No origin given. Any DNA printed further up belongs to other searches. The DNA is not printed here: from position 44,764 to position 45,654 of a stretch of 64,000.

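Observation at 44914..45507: Standalone DnaA domain-IV protein fused to an N-terminal zinc ribbon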

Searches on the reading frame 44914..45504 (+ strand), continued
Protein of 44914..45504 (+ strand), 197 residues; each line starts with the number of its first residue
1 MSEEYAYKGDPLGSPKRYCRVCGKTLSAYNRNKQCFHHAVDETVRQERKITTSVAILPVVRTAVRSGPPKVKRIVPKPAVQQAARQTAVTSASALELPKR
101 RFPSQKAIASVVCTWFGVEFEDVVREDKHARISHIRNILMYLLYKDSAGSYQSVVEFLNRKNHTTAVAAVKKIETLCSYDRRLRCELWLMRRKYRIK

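Call 40: find_homologous_proteins(query=A1, max_evalue=1e-8)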
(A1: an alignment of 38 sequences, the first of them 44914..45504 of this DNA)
Query A1 (38 sequences) (197 aa, profile of the alignment): 121 proteins with E <= 1e-8 among 4316 candidates; the best 120 are listed.
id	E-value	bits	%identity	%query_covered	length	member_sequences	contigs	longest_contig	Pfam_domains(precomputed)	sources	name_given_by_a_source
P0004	8.1e-55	203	30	92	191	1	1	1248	PF08299.18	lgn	-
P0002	1.3e-49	186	33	96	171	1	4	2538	PF08299.18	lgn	-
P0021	1.7e-48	183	24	93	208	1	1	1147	PF08299.18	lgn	-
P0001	1.0e-42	164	100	100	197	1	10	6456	PF08299.18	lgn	-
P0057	2.8e-42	163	28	83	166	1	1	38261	PF08299.18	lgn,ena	-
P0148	5.1e-41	159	27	82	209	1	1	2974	PF08299.18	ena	-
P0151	3.2e-40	156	25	88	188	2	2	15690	PF08299.18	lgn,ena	-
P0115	9.1e-40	154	27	83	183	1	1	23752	PF08299.18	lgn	-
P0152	3.7e-39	152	26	93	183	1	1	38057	PF08299.18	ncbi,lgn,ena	-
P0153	4.3e-26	110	26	43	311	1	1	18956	PF13173.13,PF01695.24,PF00308.25,PF08299.18,PF00004.36,PF13401.13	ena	-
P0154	2.8e-24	104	32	43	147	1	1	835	PF08299.18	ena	-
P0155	5.5e-24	103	25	37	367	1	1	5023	PF00308.25,PF08299.18,PF13401.13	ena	-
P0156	1.2e-23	102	31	36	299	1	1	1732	PF01695.24,PF00308.25,PF08299.18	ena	-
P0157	1.8e-23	101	25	58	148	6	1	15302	PF08299.18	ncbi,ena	-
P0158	2.3e-23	101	32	43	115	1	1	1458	PF08299.18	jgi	jgi:chromosomal replication initiator protein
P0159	2.5e-23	101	26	68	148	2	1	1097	PF08299.18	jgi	-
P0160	3.1e-23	101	31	43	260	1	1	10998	PF00308.25,PF08299.18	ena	-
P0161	5.7e-23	100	29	43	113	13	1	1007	PF08299.18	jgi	jgi:chromosomal replication initiator protein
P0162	6.3e-23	100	31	43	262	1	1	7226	PF00308.25,PF08299.18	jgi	jgi:chromosomal replication initiator protein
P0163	7.2e-23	99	29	43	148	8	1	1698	PF08299.18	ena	-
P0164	7.4e-23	99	29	43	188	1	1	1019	PF08299.18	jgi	jgi:chromosomal replication initiator protein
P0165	7.4e-23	99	30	34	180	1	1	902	PF08299.18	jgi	jgi:chromosomal replication initiator protein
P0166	7.6e-23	99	29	43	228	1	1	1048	PF00308.25,PF08299.18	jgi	jgi:chromosomal replication initiator protein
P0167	8.7e-23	99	27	62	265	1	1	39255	PF00308.25,PF08299.18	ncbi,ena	-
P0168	1.6e-22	98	26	68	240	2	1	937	PF00308.25,PF08299.18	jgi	jgi:chromosomal replication initiator protein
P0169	1.8e-22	98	31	43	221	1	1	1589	PF00308.25,PF08299.18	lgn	-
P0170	1.9e-22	98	29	43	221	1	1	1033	PF00308.25,PF08299.18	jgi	jgi:chromosomal replication initiator protein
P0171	2.9e-22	97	29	43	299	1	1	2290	PF00308.25,PF08299.18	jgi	jgi:chromosomal replication initiator protein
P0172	2.9e-22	97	31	43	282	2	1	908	PF00308.25,PF08299.18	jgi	jgi:chromosomal replication initiator protein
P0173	3.2e-22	97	20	58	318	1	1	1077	PF01695.24,PF00308.25,PF08299.18,PF00004.36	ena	-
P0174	5.0e-22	97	29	43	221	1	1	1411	PF00308.25,PF08299.18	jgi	jgi:chromosomal replication initiator protein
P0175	8.4e-22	96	30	44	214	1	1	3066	PF00308.25,PF08299.18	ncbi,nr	ncbi:MAG TPA: DnaA/Hda family protein, partial [Acidimicrobiales bacterium]|nr:DnaA/Hda family prote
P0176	1.1e-21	96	26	43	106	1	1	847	PF08299.18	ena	-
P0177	1.3e-21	95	29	43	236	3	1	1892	PF00308.25,PF08299.18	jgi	jgi:chromosomal replication initiator protein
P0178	2.4e-21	94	-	-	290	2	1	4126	PF00308.25,PF08299.18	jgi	jgi:chromosomal replication initiator protein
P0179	2.4e-21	94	26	54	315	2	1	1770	PF22688.3,PF01695.24,PF00308.25,PF08299.18,PF01637.25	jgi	jgi:chromosomal replication initiator protein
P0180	2.5e-21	94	26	37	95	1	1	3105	PF08299.18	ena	-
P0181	2.7e-21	94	22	62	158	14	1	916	PF08299.18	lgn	-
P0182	3.4e-21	94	23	57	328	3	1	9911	PF01695.24,PF00308.25,PF08299.18,PF00004.36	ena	-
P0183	3.6e-21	94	26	37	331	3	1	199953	PF00308.25,PF08299.18,PF13191.13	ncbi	ncbi:MAG: helix-turn-helix domain-containing protein [Gemmataceae bacterium]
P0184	1.3e-20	92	24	45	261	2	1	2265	PF00308.25,PF08299.18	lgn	-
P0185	1.5e-20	92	25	61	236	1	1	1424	PF00308.25,PF08299.18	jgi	jgi:chromosomal replication initiator protein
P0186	1.8e-20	92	25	39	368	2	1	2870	PF01695.24,PF00308.25,PF08299.18,PF00004.36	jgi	jgi:chromosomal replication initiator protein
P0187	4.2e-20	90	-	-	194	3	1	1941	PF22688.3,PF08299.18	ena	-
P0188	4.4e-20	90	23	52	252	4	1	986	PF00308.25,PF08299.18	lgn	-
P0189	5.3e-20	90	25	24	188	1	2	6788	PF08299.18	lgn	-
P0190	5.4e-20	90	27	40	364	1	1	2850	PF01695.24,PF00308.25,PF05729.19,PF08299.18,PF00004.36,PF13401.13,PF13191.13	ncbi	-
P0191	8.1e-20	89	29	43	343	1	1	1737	PF00308.25,PF08299.18,PF13191.13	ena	-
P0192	8.4e-20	89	29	39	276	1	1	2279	PF08299.18,PF07750.18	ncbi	-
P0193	1.9e-19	88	-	-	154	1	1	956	PF08299.18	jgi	jgi:chromosomal replication initiator protein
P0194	2.7e-19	88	31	31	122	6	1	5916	PF08299.18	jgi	jgi:chromosomal replication initiator protein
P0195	3.4e-19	87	-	-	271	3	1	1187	PF00308.25,PF08299.18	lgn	-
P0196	4.4e-19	87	21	40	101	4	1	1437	PF08299.18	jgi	jgi:chromosomal replication initiator protein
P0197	6.2e-19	87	21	36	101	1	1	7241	PF08299.18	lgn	-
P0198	6.5e-19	87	32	27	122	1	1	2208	PF08299.18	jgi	jgi:chromosomal replication initiator protein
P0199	7.9e-19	86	25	60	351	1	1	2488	PF01695.24,PF00308.25,PF08299.18,PF00004.36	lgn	-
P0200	1.0e-18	86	28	37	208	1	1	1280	PF00308.25,PF08299.18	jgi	-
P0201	1.1e-18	86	31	31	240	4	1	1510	PF00308.25,PF08299.18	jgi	jgi:chromosomal replication initiator protein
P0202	1.1e-18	86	25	45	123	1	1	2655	PF08299.18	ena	-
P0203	1.6e-18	85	22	46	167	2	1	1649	PF08299.18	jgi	jgi:chromosomal replication initiator protein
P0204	1.7e-18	85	29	32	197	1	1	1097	PF08299.18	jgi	jgi:chromosomal replication initiator protein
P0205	1.7e-18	85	-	-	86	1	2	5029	PF08299.18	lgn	-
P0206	1.9e-18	85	23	46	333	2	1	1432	PF00308.25,PF08299.18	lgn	-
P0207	1.9e-18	85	23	36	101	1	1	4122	PF08299.18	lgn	-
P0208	2.1e-18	85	-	-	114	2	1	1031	PF08299.18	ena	-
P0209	2.3e-18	85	26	33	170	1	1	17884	PF08299.18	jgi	jgi:chromosomal replication initiator protein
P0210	3.2e-18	84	26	41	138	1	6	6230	PF08299.18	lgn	-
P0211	3.2e-18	84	-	-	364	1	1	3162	PF00308.25,PF08299.18,PF00004.36,PF13401.13,PF07728.21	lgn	-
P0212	3.3e-18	84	28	27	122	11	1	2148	PF08299.18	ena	-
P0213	3.8e-18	84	20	42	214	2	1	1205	PF08299.18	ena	-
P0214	3.8e-18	84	23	46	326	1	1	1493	PF00308.25,PF08299.18,PF01637.25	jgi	jgi:chromosomal replication initiator protein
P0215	3.9e-18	84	30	27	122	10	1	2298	PF08299.18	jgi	jgi:chromosomal replication initiator protein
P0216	4.3e-18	84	26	41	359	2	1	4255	PF00308.25,PF08299.18,PF00004.36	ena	-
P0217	6.2e-18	83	-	-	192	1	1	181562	PF08299.18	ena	-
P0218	7.0e-18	83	30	27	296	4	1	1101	PF00308.25,PF08299.18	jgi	jgi:chromosomal replication initiator protein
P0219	7.5e-18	83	26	27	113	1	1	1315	PF08299.18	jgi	-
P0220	7.9e-18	83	-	-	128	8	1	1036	PF08299.18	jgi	jgi:chromosomal replication initiation ATPase DnaA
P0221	9.4e-18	83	26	31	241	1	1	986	PF00308.25,PF08299.18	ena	-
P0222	9.6e-18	83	32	27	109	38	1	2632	PF08299.18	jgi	jgi:chromosomal replication initiator protein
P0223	9.9e-18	83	-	-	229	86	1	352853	PF00308.25,PF08299.18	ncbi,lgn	-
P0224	1.0e-17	83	-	-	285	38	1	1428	PF00308.25,PF08299.18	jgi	jgi:chromosomal replication initiator protein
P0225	1.1e-17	83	30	27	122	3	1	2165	PF08299.18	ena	-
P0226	1.4e-17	82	26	31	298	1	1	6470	PF00308.25,PF08299.18,PF00004.36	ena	-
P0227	1.5e-17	82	22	43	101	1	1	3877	PF08299.18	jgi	jgi:chromosomal replication initiator protein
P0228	1.9e-17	82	28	27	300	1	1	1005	PF00308.25,PF08299.18,PF00004.36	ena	-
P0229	2.2e-17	82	23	37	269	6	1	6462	PF00308.25,PF08299.18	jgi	jgi:chromosomal replication initiator protein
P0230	2.3e-17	82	-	-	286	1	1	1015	PF00308.25,PF08299.18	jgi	jgi:chromosomal replication initiator protein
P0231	2.4e-17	81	24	36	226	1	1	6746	PF08299.18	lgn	-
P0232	2.4e-17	81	26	29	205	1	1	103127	PF08299.18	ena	-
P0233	2.9e-17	81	23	46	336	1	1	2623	PF00308.25,PF08299.18,PF00004.36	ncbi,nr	ncbi:MAG: chromosomal replication initiator protein DnaA, partial [Deltaproteobacteria bacterium]|nr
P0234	4.2e-17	81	28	35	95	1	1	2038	PF08299.18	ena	-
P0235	4.5e-17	81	30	27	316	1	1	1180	PF01695.24,PF00308.25,PF08299.18,PF00004.36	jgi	-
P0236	6.3e-17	80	-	-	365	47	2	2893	PF00308.25,PF08299.18,PF00004.36,PF13401.13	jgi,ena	jgi:chromosomal replication initiator protein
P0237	1.0e-16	79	27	42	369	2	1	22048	PF00308.25,PF08299.18,PF00004.36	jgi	jgi:chromosomal replication initiator protein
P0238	1.1e-16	79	-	-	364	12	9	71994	PF00308.25,PF08299.18,PF00004.36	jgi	jgi:chromosomal replication initiator protein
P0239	1.6e-16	79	20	49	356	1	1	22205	PF01695.24,PF00308.25,PF08299.18,PF00004.36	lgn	-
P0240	3.5e-16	78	27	36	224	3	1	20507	PF08299.18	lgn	-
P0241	7.5e-16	77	21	39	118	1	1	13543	PF08299.18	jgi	jgi:chromosomal replication initiator protein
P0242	2.0e-15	75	29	26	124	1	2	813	PF08299.18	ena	-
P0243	2.0e-15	75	23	36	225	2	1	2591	PF08299.18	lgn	-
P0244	3.7e-15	74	26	31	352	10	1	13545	PF00308.25,PF08299.18,PF13191.13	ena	-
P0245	3.8e-15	74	24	48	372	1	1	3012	PF01695.24,PF00308.25,PF08299.18,PF00004.36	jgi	-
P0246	4.2e-15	74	31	30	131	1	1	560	PF08299.18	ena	-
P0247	2.5e-14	72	23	47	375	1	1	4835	PF01695.24,PF00308.25,PF08299.18,PF00004.36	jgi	jgi:chromosomal replication initiator protein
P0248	3.3e-14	71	-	-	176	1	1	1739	PF08299.18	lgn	-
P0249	4.5e-14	71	27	30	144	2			PF08299.18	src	-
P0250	1.9e-13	69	23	38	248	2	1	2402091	PF08299.18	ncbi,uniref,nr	ncbi:hypothetical protein HB780_05590 (plasmid) [Rhizobium lusitanum]|uniref:helix-turn-helix domain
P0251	4.2e-13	68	-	-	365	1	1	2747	PF00308.25,PF08299.18,PF00004.36,PF13401.13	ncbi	-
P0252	5.3e-13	67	22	35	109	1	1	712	PF08299.18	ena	-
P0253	8.6e-13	67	20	29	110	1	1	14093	PF08299.18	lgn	-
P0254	6.6e-12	64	36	20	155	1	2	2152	PF08299.18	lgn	-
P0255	9.4e-12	63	-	-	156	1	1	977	PF08299.18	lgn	-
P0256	1.1e-11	63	28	29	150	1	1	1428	PF13936.13,PF08299.18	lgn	-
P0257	2.3e-11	62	-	-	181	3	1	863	PF08299.18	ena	-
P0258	2.1e-10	59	-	-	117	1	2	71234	PF08299.18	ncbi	-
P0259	3.0e-10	58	-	-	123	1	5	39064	PF08299.18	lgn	-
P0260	5.2e-10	58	-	-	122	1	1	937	PF13936.13,PF08299.18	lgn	-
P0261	8.2e-10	57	27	39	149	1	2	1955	PF08299.18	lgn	-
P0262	3.8e-9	55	21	24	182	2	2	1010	PF08299.18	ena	-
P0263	4.6e-9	54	-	-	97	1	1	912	PF08299.18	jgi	jgi:chromosomal replication initiator protein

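Call 41: find_encoding_contigs(protein=P0057, flank=8000, max_places=2)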
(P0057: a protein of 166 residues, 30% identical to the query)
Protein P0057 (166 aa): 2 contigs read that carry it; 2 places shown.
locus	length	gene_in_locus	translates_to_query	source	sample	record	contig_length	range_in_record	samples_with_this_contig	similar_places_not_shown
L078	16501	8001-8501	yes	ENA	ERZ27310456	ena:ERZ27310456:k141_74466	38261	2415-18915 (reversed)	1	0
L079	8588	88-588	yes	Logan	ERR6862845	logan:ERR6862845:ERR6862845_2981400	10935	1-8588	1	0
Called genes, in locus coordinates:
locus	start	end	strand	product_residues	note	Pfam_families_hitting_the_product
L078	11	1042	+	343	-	PF13354:Beta-lactamase2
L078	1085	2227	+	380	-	PF03703:bPH_2, PF24649:DUF7642 (faint), PF03703:bPH_2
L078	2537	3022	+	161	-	PF00293:NUDIX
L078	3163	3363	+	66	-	-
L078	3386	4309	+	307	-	PF13476:AAA_23 (weak), PF00005:ABC_tran, PF13304:AAA_21 (weak)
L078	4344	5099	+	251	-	PF01061:ABC2_membrane, PF12698:ABC2_membrane_3 (weak)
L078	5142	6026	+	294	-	PF03462:PCRF, PF00472:RF-1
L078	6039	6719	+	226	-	PF00005:ABC_tran, PF13304:AAA_21 (weak)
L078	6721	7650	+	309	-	PF18075:FtsX_ECD, PF02687:FtsX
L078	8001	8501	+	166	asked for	PF08299:Bac_DnaA_C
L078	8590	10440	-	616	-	PF00270:DEAD (weak), PF00271:Helicase_C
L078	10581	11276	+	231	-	PF22935:RM44_endonuclase (faint), PF14622:Ribonucleas_3_3, PF00636:Ribonuclease_3, PF00035:dsrm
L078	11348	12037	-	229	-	PF18780:HNH_repeat (faint)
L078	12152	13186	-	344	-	PF18780:HNH_repeat (faint)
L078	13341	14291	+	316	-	PF02195:ParB_N, PF17762:HTH_ParB, PF02954:HTH_8 (faint)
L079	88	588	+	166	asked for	PF08299:Bac_DnaA_C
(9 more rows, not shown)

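Call 42: find_encoding_contigs(protein=P0152, flank=8000, max_places=2)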
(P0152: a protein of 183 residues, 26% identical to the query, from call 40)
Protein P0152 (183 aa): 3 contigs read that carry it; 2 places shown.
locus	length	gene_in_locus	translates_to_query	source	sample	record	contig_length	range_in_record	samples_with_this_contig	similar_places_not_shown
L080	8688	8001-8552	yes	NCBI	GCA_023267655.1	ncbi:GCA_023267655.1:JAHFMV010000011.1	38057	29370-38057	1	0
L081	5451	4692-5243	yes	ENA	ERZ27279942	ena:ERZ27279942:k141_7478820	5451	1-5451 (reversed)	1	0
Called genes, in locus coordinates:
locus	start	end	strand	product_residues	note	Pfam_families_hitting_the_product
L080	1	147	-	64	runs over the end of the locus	-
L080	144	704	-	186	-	-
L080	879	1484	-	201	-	PF02163:Peptidase_M50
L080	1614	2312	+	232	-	PF22935:RM44_endonuclase (weak), PF14622:Ribonucleas_3_3, PF00636:Ribonuclease_3, PF00035:dsrm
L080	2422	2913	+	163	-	-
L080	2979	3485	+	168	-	PF04140:ICMT (weak)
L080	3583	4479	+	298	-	PF04545:Sigma70_r4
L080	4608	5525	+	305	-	PF02195:ParB_N, PF17762:HTH_ParB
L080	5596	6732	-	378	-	-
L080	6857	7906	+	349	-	PF04542:Sigma70_r2, PF04545:Sigma70_r4 (faint), PF04539:Sigma70_r3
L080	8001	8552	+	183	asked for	PF08299:Bac_DnaA_C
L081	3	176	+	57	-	?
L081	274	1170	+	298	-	PF04545:Sigma70_r4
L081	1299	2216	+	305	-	PF02195:ParB_N, PF17762:HTH_ParB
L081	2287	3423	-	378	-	-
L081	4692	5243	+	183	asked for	PF08299:Bac_DnaA_C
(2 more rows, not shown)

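Call 43: find_encoding_contigs(protein=P0115, flank=8000, max_places=2)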
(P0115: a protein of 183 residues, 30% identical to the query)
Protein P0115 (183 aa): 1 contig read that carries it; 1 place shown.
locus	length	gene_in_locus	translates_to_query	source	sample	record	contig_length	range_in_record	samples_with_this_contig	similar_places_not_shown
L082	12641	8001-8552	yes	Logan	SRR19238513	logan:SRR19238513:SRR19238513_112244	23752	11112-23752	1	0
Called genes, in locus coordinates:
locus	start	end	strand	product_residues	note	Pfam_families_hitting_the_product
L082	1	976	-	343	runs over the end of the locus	PF18780:HNH_repeat (faint)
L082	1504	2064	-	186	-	-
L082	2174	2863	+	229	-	PF14622:Ribonucleas_3_3, PF00636:Ribonuclease_3, PF00035:dsrm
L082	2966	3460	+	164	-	-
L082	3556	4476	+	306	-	PF04545:Sigma70_r4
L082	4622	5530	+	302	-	PF02195:ParB_N, PF17762:HTH_ParB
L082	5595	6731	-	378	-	PF03297:Ribosomal_S25 (faint)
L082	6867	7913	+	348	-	PF04542:Sigma70_r2, PF04539:Sigma70_r3 (weak), PF04545:Sigma70_r4 (weak)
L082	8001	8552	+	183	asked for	PF08299:Bac_DnaA_C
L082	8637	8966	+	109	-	-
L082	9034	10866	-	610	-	PF00271:Helicase_C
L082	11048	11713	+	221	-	-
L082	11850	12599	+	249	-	PF18914:DUF5666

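Call 44: find_encoding_contigs(protein=P0151, flank=8000, max_places=2)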
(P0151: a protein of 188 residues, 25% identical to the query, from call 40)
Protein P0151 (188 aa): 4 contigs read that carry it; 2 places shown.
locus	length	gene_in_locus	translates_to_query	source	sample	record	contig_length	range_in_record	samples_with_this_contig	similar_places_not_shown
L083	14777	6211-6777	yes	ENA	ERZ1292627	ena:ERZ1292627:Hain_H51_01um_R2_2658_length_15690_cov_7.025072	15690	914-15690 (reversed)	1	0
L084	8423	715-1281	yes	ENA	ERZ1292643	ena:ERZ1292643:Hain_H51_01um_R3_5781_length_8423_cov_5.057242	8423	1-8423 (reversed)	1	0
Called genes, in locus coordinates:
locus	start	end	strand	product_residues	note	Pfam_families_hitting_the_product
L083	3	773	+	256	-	PF14622:Ribonucleas_3_3, PF00636:Ribonuclease_3, PF00035:dsrm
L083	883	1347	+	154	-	-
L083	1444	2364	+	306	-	PF04545:Sigma70_r4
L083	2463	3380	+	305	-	-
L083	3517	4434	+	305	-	PF02195:ParB_N, PF17762:HTH_ParB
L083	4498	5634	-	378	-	-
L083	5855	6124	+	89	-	PF04545:Sigma70_r4 (weak)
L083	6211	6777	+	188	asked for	PF08299:Bac_DnaA_C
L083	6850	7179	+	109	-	-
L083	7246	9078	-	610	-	PF00271:Helicase_C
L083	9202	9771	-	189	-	PF18780:HNH_repeat (faint)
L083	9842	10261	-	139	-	-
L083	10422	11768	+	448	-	PF00239:Resolvase, PF07508:Recombinase, PF13408:Zn_ribbon_recom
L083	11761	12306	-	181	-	-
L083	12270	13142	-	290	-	PF18144:SMODS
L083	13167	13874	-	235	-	-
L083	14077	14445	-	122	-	PF01850:PIN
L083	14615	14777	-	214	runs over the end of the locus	-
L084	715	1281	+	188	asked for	PF08299:Bac_DnaA_C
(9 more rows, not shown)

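Call 52: predict_structure(alignment_id=A1)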
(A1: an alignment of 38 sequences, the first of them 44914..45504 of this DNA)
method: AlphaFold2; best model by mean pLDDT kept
length: 197 residues; sequences in the alignment: 38
mean_pLDDT: 82.0   pTM: 0.55
mean pLDDT of the five models: 82.0, 82.0, 81.6, 80.6, 80.4
residues with pLDDT >= 90: 108; 70-90: 28; 50-70: 56; < 50: 5
segments of 3 or more residues with pLDDT < 50: 1-4
pLDDT, mean of each block of 10 residues (from residue 1): 48 81 92 85 58 58 64 70 58 67 95 98 95 98 96 97 96 98 98 91
secondary structure, 60 per line:
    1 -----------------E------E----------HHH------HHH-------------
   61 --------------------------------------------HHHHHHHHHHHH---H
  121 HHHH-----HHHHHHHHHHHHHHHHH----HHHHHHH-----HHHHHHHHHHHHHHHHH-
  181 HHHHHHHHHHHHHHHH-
elements in order: H105-116 H120-124 H130-146 H151-157 H163-179 H181-196
